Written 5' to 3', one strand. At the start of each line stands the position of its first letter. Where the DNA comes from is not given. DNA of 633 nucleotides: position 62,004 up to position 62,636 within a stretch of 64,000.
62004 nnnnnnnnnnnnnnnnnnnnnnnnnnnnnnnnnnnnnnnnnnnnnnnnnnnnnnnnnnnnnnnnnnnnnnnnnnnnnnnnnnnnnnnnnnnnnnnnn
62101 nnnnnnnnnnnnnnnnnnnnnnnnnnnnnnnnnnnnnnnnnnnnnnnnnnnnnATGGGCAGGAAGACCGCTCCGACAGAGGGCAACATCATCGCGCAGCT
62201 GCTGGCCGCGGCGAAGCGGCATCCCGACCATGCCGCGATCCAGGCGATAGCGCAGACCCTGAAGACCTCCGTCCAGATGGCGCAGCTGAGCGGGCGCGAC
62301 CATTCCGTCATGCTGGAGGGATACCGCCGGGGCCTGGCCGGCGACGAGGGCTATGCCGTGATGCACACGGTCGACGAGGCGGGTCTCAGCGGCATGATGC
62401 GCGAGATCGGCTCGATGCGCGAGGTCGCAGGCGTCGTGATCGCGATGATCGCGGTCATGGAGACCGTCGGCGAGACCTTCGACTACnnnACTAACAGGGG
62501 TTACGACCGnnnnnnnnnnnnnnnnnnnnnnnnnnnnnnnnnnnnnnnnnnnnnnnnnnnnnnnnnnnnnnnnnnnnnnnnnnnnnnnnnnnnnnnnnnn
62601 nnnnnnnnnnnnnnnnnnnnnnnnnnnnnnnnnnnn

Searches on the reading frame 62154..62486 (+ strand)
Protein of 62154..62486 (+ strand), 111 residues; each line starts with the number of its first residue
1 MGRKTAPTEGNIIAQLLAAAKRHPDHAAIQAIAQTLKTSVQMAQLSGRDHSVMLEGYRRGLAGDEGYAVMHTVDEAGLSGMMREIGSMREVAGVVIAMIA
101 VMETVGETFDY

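Call 31: find_encoding_contigs(protein=window:62154-62486:+, flank=10000, max_places=2)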
Protein window:62154-62486:+ (111 aa): 9 contigs read that carry it; 2 places shown.
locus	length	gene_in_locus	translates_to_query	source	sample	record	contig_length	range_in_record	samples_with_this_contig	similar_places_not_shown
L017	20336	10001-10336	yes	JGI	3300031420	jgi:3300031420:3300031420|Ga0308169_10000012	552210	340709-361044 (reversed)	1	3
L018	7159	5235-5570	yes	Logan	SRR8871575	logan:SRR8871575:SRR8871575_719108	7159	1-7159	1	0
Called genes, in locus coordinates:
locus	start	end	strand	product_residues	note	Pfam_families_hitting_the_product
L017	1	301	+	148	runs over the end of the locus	-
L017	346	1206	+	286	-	PF01145:Band_7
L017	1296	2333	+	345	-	PF01545:Cation_efflux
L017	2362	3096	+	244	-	-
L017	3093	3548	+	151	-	-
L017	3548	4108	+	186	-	-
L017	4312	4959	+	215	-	PF00574:CLP_protease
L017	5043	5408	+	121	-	-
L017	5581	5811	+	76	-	-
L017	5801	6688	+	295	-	PF03747:ADP_ribosyl_GH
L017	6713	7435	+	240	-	-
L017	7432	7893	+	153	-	-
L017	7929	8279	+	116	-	-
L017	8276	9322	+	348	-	-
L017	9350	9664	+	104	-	-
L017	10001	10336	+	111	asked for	-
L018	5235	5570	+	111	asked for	-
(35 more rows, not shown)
